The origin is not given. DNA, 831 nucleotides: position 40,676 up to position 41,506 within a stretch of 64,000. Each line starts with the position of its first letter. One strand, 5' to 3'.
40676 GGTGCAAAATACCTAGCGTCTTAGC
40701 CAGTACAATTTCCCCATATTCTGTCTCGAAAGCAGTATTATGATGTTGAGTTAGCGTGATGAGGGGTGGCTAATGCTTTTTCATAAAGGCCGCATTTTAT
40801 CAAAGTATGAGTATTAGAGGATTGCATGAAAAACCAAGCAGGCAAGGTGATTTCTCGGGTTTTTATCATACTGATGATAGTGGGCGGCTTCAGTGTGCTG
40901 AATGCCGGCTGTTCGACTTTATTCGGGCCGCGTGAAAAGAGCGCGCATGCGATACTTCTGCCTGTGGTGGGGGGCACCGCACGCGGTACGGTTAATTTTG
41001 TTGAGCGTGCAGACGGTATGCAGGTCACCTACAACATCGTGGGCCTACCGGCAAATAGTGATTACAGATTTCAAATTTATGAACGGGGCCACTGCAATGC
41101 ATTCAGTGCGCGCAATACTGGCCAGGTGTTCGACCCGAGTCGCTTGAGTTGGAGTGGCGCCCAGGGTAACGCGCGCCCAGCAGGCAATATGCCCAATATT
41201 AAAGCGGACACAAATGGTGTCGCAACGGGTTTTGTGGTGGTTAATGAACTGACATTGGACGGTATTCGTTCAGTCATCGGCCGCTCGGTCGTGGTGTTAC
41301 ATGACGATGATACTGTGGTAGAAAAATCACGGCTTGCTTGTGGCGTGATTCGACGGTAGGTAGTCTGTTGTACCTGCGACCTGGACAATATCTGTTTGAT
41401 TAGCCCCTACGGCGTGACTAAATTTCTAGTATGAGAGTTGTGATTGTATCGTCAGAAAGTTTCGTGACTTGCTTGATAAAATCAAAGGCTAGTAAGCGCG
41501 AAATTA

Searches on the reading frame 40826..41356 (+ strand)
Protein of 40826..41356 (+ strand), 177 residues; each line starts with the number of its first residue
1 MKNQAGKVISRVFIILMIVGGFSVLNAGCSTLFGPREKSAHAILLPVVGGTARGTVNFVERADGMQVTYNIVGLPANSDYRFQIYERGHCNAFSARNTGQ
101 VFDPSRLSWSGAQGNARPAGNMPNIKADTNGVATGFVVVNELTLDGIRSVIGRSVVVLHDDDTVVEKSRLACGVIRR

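Call 76: search_protein_families(library=pfam, proteins=[window:40826-41356:+], max_evalue=0.0001)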
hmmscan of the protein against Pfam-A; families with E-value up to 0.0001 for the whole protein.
window:40826-41356:+ (177 aa): 1 family
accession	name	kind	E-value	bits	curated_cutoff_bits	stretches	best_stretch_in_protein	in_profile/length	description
PF00080.25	Sod_Cu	-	5.5e-19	69.3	28.9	1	53-175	2-133/133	Copper/zinc superoxide dismutase (SODC)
